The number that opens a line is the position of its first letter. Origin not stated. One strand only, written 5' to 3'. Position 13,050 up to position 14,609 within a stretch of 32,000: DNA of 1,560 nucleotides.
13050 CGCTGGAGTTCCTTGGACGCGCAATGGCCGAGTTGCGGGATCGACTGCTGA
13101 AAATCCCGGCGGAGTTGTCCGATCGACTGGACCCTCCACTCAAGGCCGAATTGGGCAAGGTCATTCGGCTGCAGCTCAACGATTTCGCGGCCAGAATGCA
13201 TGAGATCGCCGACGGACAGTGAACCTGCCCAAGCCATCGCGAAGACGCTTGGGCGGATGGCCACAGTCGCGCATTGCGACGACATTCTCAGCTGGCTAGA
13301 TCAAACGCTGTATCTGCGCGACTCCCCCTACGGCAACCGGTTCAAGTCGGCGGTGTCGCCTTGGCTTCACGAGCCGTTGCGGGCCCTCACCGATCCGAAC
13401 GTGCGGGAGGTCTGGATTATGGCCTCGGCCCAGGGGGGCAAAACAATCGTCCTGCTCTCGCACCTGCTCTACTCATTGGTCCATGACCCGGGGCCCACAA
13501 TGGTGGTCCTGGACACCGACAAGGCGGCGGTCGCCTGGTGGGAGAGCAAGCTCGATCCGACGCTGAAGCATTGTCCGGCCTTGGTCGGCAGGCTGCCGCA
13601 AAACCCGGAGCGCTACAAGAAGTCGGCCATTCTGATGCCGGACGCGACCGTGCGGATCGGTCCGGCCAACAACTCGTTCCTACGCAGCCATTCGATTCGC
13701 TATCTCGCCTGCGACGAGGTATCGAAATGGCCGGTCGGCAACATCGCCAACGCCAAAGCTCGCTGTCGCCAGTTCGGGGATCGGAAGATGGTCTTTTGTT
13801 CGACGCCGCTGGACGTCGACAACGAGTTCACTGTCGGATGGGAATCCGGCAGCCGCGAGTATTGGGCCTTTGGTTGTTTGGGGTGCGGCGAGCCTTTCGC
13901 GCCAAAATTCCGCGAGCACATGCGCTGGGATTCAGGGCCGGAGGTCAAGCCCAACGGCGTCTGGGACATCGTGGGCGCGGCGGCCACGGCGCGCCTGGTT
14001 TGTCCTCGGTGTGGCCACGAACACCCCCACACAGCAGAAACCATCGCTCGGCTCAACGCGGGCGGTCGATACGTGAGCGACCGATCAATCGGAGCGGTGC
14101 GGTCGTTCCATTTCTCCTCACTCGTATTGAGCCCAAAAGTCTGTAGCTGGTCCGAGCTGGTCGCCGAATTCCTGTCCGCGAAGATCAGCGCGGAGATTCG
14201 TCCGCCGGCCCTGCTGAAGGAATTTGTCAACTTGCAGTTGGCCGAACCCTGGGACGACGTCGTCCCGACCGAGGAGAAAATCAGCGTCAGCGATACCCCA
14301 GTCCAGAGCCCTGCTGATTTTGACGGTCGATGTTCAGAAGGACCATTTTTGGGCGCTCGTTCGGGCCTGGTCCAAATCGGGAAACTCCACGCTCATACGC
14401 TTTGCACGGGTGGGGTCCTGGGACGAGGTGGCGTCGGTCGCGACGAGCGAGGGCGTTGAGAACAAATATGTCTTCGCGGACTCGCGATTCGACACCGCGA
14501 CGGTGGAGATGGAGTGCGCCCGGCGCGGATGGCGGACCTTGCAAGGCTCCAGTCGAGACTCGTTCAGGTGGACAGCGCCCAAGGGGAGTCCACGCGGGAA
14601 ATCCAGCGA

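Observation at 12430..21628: Two diverged ~936-bp inverted arms, each a cos-terS-terL' packaging module, bracket a 7.3-kb segment that encodes a small serine recombinase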

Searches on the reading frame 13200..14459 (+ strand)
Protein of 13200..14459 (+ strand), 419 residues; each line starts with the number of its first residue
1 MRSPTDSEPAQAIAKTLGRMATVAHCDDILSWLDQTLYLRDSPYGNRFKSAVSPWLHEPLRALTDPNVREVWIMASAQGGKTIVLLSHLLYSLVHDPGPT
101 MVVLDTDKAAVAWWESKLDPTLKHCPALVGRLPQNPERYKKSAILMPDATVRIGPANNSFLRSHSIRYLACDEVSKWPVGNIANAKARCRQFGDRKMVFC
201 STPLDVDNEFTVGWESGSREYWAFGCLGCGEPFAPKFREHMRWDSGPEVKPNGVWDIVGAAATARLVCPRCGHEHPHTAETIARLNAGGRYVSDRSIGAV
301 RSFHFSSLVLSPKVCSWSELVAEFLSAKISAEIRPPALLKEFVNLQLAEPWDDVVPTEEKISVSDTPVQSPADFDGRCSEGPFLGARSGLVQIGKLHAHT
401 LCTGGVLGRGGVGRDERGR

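Call 8: search_protein_families(library=pfam, proteins=[window:13200-14459:+], max_evalue=0.01)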
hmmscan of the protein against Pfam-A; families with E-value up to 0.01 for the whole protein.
window:13200-14459:+ (419 aa): 2 families
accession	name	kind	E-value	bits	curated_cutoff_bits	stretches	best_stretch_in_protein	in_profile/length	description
PF05876.18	GpA_ATPase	-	3.2e-33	115.9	25.6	1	47-279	6-237/247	Phage terminase large subunit gpA, ATPase domain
PF20454.4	GpA_nuclease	-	3.4e-06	26.9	22.5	1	301-353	2-51/294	Terminase large subunit gpA, endonuclease domain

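Call 14: find_related_loci(query=window:13200-14456:+, collection=viral_contigs, flank=10000)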
Query window:13200-14456:+ (419 aa) in viral_contigs; peptide patterns used: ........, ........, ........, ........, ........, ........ (x = any residue, [..] = any of these).
1 stretches matched a pattern; 1 encode a relative of the query (tblastn E <= 1e-3); 1 distinct loci.
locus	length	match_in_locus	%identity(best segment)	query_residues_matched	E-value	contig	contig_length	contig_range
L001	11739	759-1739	28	32-358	1e-31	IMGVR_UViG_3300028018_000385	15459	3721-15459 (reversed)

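Call 15: find_homologous_proteins(query=window:13200-14456:+)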
Query window:13200-14456:+ (419 aa): 20 proteins with E <= 0.001 among 5162 candidates.
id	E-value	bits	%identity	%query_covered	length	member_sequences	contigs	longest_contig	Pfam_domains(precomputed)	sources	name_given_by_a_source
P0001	3.4e-278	941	95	100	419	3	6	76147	PF05876.19,PF20454.5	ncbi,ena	-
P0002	1.3e-93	332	47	81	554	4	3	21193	PF05876.19,PF20454.5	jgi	jgi:hypothetical protein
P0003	7.1e-93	330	47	77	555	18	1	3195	PF05876.19,PF20454.5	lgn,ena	-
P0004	7.6e-90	320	46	77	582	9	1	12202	PF05876.19,PF20454.5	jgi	-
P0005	1.5e-88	316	47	77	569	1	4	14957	PF05876.19,PF20454.5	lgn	-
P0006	7.9e-86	307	44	77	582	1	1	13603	PF05876.19,PF20454.5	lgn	-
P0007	1.1e-80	290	44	81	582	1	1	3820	PF05876.19,PF20454.5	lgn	-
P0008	2.8e-76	275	43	77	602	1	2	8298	PF05876.19,PF20454.5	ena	-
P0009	1.8e-71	259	40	79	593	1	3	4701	PF05876.19,PF20454.5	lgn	-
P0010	5.3e-70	254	42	77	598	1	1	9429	PF05876.19,PF20454.5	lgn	-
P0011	8.6e-70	254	39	79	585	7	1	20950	PF05876.19,PF20454.5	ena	-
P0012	3.2e-68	249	42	76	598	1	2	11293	PF05876.19,PF20454.5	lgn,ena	-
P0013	9.0e-68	247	46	61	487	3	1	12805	PF05876.19,PF20454.5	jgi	jgi:hypothetical protein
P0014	2.8e-66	242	41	77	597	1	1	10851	PF05876.19,PF20454.5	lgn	-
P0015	1.5e-26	111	28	72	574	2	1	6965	PF05876.19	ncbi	-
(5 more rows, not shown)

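Call 17: find_encoding_contigs(protein=P0001, flank=10000, max_places=10)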
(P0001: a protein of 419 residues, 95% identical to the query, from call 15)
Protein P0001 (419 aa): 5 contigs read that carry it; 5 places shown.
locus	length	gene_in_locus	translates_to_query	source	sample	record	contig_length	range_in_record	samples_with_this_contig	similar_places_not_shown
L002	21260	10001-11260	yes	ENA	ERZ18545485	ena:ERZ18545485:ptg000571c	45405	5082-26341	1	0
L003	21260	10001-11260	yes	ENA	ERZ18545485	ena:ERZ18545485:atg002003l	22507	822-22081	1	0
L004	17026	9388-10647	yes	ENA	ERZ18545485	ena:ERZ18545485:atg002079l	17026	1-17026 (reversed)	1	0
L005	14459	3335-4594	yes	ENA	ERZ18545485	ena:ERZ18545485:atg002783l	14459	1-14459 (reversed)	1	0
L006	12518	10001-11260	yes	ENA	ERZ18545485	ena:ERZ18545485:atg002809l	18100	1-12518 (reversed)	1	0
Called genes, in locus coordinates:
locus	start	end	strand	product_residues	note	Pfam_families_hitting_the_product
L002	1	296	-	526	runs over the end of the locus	PF00665:rve (weak), PF22483:Mu-transpos_C_2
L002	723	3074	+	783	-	PF00270:DEAD, PF04851:ResIII, PF00271:Helicase_C (weak), PF22590:Cas3-like_C_2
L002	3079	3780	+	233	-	PF09704:Cas_Cas5d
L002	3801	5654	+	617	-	PF09709:Cas_Csd1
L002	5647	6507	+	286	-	PF05107:Cas_Cas7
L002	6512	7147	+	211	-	PF01930:Cas_Cas4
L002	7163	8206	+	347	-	PF01867:Cas_Cas1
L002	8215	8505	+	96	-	PF09827:CRISPR_Cas2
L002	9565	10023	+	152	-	-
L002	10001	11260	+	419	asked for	PF05876:GpA_ATPase, PF20454:GpA_nuclease (weak)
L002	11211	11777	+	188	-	-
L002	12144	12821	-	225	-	PF00239:Resolvase, PF02796:HTH_7 (weak), PF13384:HTH_23 (weak)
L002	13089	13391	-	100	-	-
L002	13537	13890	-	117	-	-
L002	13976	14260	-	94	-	-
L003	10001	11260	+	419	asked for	PF05876:GpA_ATPase, PF20454:GpA_nuclease (weak)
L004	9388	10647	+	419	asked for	PF05876:GpA_ATPase, PF20454:GpA_nuclease (weak)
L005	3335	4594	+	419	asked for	PF05876:GpA_ATPase, PF20454:GpA_nuclease (weak)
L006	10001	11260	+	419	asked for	PF05876:GpA_ATPase, PF20454:GpA_nuclease (weak)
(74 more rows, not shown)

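Call 18: find_encoding_contigs(protein=window:13200-14456:+, flank=10000, max_places=10)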
Protein window:13200-14456:+ (419 aa): 23 contigs read that carry it; 10 places shown.
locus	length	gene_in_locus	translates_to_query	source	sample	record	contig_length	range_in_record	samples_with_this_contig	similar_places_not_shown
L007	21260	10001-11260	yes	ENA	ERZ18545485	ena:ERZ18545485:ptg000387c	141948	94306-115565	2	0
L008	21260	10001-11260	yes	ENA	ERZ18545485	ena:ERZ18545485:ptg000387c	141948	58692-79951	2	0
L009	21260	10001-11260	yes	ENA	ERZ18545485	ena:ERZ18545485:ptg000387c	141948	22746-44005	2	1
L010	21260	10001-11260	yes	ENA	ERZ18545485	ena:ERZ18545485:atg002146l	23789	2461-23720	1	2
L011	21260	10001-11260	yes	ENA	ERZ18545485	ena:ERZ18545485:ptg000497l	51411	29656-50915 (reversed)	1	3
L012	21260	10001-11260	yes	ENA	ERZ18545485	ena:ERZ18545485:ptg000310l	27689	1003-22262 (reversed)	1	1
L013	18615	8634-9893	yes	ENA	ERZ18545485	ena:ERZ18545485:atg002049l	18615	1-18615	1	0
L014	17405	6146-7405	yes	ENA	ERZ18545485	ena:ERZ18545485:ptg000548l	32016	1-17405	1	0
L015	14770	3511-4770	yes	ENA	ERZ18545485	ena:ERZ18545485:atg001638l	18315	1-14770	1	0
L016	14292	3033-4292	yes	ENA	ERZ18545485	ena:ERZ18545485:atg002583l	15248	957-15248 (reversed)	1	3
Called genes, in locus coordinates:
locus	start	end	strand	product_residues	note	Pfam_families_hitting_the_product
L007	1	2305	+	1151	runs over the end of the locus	-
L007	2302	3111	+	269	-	PF01507:PAPS_reduct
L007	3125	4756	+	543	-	PF00270:DEAD, PF04851:ResIII, PF00271:Helicase_C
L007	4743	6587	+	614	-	PF13589:HATPase_c_3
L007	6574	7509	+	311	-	PF13091:PLDc_2 (weak)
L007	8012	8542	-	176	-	-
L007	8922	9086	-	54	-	-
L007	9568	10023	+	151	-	PF07278:DUF1441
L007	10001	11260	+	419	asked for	PF05876:GpA_ATPase, PF20454:GpA_nuclease (weak)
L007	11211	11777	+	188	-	-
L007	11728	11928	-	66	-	-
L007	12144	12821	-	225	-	PF00239:Resolvase, PF02796:HTH_7 (weak), PF13384:HTH_23 (weak)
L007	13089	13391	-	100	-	-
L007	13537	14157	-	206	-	-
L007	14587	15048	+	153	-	PF00436:SSB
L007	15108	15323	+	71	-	-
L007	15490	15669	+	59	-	-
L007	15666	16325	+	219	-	PF01047:MarR (faint), PF21984:DnaD_N (faint), PF03965:Penicillinase_R (faint), PF13412:HTH_24 (faint), PF12802:MarR_2 (weak), PF08279:HTH_11 (faint)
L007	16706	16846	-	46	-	-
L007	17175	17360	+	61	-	-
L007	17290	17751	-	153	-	-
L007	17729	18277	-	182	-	PF07278:DUF1441 (weak)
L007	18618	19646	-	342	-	PF00190:Cupin_1, PF07883:Cupin_2, PF14667:Polysacc_synt_C (faint), PF00190:Cupin_1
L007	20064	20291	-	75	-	-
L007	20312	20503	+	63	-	-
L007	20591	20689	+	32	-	-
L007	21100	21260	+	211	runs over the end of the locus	-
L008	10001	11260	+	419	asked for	PF05876:GpA_ATPase, PF20454:GpA_nuclease (weak)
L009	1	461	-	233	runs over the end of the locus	-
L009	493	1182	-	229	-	-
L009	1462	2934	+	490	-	PF06782:UPF0236 (weak)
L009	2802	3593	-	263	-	-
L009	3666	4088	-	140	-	PF13701:DDE_Tnp_1_4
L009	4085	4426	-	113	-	-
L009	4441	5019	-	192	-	-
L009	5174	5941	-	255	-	PF13191:AAA_16 (faint), PF01695:IstB_IS21, PF00308:Bac_DnaA (weak), PF13604:AAA_30 (weak), PF00004:AAA (weak)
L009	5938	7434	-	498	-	PF00665:rve, PF22483:Mu-transpos_C_2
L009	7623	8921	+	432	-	PF13306:LRR_5, PF13855:LRR_8 (faint), PF13306:LRR_5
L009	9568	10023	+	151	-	PF07278:DUF1441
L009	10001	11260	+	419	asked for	PF05876:GpA_ATPase, PF20454:GpA_nuclease (weak)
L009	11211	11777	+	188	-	-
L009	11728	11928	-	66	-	-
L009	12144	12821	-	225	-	PF00239:Resolvase, PF02796:HTH_7 (weak), PF13384:HTH_23 (weak)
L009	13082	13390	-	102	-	-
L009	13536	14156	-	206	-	-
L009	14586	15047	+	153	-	PF00436:SSB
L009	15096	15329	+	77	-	-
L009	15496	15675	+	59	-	-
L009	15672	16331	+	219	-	PF00392:GntR (faint), PF01047:MarR (faint), PF13730:HTH_36 (faint), PF13412:HTH_24 (faint), PF12802:MarR_2 (weak), PF08279:HTH_11 (weak)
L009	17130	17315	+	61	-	-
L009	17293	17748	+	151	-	-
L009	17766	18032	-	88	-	-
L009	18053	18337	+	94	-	-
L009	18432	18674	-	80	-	PF01381:HTH_3 (weak)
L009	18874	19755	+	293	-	PF02195:ParB_N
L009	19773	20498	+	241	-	-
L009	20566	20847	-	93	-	-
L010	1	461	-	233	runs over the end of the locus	-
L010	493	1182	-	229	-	-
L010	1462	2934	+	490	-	PF06782:UPF0236 (weak)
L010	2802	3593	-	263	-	-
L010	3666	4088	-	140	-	PF13701:DDE_Tnp_1_4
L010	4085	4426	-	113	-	-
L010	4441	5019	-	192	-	-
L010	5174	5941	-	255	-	PF13191:AAA_16 (faint), PF01695:IstB_IS21, PF00308:Bac_DnaA (weak), PF13604:AAA_30 (weak), PF00004:AAA (weak)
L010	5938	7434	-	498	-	PF00665:rve, PF22483:Mu-transpos_C_2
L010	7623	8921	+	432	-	PF13306:LRR_5, PF13855:LRR_8 (faint), PF13306:LRR_5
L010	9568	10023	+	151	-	PF07278:DUF1441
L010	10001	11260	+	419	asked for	PF05876:GpA_ATPase, PF20454:GpA_nuclease (weak)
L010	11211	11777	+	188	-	-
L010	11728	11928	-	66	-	-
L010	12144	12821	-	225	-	PF00239:Resolvase, PF02796:HTH_7 (weak), PF13384:HTH_23 (weak)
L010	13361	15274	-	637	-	-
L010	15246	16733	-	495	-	PF00772:DnaB (weak), PF13481:AAA_25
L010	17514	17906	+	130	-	PF00856:SET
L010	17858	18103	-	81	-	-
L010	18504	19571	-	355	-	PF00190:Cupin_1, PF14667:Polysacc_synt_C (faint), PF07883:Cupin_2, PF00190:Cupin_1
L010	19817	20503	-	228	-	-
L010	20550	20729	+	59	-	-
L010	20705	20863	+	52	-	-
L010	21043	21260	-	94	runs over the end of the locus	?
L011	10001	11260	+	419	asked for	PF05876:GpA_ATPase, PF20454:GpA_nuclease (weak)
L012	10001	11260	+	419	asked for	PF05876:GpA_ATPase, PF20454:GpA_nuclease (weak)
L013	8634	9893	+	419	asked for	PF05876:GpA_ATPase, PF20454:GpA_nuclease (weak)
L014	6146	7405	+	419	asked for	PF05876:GpA_ATPase, PF20454:GpA_nuclease (weak)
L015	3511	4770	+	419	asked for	PF05876:GpA_ATPase, PF20454:GpA_nuclease (weak)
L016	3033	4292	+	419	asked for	PF05876:GpA_ATPase, PF20454:GpA_nuclease (weak)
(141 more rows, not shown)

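Call 31: search_protein_families(library=phrogs, proteins=[window:13200-14459:+], max_evalue=0.001)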
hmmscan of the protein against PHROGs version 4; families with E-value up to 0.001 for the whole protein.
window:13200-14459:+ (419 aa): 4 families
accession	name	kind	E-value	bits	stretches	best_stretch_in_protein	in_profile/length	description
phrog_15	-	head and packaging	5.3e-61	208.2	1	31-354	359-687/1330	terminase large subunit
phrog_675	-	head and packaging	8.3e-10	38.5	1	27-274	22-267/576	terminase large subunit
phrog_4145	-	head and packaging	9.2e-07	29.4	1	28-140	29-141/209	terminase large subunit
phrog_3925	-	head and packaging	0.00041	21.1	1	31-129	44-142/150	terminase large subunit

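Call 33: find_encoding_contigs(protein=P0002, flank=10000, max_places=3)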
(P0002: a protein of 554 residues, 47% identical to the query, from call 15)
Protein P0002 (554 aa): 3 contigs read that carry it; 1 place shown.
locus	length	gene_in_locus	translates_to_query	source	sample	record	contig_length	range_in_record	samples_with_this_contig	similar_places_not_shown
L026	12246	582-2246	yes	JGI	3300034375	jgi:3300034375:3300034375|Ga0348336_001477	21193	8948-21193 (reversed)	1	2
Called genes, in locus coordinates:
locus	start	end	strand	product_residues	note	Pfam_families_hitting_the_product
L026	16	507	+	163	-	-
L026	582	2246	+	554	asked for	PF05876:GpA_ATPase, PF20454:GpA_nuclease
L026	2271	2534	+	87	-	-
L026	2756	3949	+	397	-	PF05136:Phage_portal_2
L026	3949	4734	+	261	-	PF25145:NfeD1b_N, PF01343:Peptidase_S49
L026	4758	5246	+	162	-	-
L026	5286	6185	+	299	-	-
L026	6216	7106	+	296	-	-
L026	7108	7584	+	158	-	-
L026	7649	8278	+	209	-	-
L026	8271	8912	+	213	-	-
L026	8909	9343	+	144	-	-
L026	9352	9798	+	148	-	-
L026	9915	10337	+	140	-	-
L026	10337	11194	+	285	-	-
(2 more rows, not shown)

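Call 34: find_encoding_contigs(protein=P0011, flank=10000, max_places=2)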
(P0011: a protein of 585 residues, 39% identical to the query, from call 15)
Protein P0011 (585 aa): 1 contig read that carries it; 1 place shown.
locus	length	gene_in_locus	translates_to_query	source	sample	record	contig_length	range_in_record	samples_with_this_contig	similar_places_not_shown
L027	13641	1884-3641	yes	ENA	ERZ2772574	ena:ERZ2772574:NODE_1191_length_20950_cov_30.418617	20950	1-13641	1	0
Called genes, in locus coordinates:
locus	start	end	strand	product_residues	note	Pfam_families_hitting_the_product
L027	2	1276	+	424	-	?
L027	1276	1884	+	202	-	PF07278:DUF1441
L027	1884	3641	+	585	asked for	PF05876:GpA_ATPase, PF20454:GpA_nuclease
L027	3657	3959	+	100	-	-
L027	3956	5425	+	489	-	PF05136:Phage_portal_2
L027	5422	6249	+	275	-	PF01343:Peptidase_S49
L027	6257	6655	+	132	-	-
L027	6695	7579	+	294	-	-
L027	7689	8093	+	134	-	-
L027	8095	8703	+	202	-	-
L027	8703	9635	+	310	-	-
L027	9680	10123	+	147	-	-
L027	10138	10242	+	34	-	-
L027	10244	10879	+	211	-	-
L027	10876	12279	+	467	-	-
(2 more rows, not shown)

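Call 35: find_encoding_contigs(protein=P0005, flank=10000, max_places=3)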
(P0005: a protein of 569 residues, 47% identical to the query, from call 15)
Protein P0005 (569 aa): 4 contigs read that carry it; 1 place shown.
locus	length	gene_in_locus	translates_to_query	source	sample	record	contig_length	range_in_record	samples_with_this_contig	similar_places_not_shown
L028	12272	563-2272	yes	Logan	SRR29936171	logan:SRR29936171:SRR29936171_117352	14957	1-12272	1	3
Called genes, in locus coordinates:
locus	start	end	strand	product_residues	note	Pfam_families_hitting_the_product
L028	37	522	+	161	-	PF07278:DUF1441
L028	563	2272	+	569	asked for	PF05876:GpA_ATPase, PF20454:GpA_nuclease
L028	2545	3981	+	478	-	PF05136:Phage_portal_2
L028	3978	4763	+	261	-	PF25145:NfeD1b_N, PF01343:Peptidase_S49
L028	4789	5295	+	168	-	-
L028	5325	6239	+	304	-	-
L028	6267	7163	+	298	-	-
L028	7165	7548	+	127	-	-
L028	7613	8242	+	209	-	-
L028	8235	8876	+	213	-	-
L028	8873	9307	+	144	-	-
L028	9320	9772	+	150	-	-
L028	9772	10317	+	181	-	-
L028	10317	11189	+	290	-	-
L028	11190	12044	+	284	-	-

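Call 60: search_dna_similar(query=window:13200-14318:+, collection=phages, mode=protein, max_rows=8)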
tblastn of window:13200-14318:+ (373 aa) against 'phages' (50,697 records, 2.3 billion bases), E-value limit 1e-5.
Records with a match: 143; places in all: 143; records where one place covers at least 80% of the query: 127.
Best place of each record, by identity: <60% 143.
By first word of the organism name: Bacteriophage 18; Ralstonia 14; Escherichia 14; Wolbachia 11; Vibrio 10; Faecalibacterium 10; Synechococcus 7; Roseobacter 7; Pseudomonas 7; Stx2a-converting 7; and 27 more.
By host as written in the record: - 19; Ralstonia solanacearum 13; Escherichia coli 8; Faecalibacterium prausnitzii 8; Helicobacter bizzozeronii 4; Yersinia pestis EV76-CN 3; Vibrio cholerae 3; Wolbachia endosymbiont wVitA of Nasonia vitripennis 3; and 66 more.
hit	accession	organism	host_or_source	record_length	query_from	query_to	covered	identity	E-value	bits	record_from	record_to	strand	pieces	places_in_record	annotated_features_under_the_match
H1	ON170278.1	Ralstonia phage YO164_3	Ralstonia solanacearum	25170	29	351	87%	28.8%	3e-13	77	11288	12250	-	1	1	record has no annotation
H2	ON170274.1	Ralstonia phage YO163_3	Ralstonia solanacearum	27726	29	351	87%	28.8%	3e-13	77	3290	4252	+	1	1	record has no annotation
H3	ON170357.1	Ralstonia phage YO382_3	Ralstonia solanacearum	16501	29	351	87%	28.2%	9e-14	79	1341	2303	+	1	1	record has no annotation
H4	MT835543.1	Bacteriophage sp.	human fecal samples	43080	50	354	82%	29.8%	6e-21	100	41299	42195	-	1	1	record has no annotation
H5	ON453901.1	Clostridium phage Saumur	Enterocloster clostridioformis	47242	47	351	82%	29.7%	6e-19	94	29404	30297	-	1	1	terminase large subunit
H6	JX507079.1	Acidithiobacillus phage AcaML1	Acidithiobacillus caldus ATCC 51756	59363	46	353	83%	29.2%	1e-15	84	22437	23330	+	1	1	packaging terminase large subunit gpA | putative terminase small subunit gpNu1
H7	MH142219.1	Acidithiobacillus phage AcaML1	Acidithiobacillus caldus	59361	46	353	83%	29.2%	1e-15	84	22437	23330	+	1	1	record has no annotation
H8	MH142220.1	Acidithiobacillus phage AcaML1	Acidithiobacillus caldus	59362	46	353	83%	29.2%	1e-15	84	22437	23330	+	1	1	record has no annotation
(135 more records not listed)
